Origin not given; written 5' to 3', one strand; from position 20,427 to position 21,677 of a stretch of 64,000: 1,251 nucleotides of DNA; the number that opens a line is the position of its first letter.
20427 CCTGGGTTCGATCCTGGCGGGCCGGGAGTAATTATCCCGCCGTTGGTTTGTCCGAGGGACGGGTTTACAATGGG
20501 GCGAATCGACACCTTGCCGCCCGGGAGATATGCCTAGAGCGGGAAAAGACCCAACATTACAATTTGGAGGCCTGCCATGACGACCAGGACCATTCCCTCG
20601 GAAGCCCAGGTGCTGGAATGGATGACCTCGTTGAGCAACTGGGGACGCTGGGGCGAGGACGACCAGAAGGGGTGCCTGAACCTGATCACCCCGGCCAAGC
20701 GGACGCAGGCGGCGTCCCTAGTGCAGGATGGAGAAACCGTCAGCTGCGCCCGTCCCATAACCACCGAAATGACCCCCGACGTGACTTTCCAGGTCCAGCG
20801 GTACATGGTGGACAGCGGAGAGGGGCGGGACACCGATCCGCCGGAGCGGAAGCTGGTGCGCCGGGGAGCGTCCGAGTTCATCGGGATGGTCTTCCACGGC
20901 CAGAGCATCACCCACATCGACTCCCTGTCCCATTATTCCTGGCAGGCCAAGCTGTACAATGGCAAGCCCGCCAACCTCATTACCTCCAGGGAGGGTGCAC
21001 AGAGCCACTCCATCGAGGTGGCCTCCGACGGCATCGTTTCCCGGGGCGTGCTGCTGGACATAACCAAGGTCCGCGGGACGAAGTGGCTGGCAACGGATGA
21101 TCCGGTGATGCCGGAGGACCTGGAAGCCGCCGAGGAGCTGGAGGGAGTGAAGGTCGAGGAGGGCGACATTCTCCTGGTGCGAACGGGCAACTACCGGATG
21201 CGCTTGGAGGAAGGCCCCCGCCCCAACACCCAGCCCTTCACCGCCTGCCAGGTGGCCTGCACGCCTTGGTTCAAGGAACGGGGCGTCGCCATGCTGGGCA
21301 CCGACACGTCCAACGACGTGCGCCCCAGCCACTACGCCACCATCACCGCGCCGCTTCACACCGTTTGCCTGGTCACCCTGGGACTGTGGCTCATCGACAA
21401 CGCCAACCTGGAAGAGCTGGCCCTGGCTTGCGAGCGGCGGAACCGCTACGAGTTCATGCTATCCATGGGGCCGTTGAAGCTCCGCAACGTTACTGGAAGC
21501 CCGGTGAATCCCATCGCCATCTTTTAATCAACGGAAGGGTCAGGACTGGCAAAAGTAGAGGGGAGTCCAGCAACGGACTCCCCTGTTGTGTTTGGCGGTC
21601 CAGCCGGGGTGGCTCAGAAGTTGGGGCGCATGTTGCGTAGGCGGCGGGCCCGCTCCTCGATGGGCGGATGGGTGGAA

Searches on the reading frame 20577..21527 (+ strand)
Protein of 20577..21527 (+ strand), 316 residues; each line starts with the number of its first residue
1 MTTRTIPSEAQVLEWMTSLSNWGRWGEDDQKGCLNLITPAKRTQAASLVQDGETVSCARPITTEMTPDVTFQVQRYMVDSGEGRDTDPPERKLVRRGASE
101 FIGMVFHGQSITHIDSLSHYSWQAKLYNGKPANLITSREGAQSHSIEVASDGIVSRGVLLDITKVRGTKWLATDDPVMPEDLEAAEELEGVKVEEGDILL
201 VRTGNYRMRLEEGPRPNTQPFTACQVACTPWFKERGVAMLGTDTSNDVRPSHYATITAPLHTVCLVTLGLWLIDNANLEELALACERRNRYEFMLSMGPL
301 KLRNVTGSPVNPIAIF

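Call 59: search_protein_families(library=pfam, proteins=[window:20577-21527:+], max_evalue=0.001)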
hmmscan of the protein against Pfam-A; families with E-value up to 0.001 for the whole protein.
window:20577-21527:+ (316 aa): 1 family
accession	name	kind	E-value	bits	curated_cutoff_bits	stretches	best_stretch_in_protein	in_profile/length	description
PF04199.19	Cyclase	-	2e-16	60.9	23.1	1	104-244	22-137/142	Putative cyclase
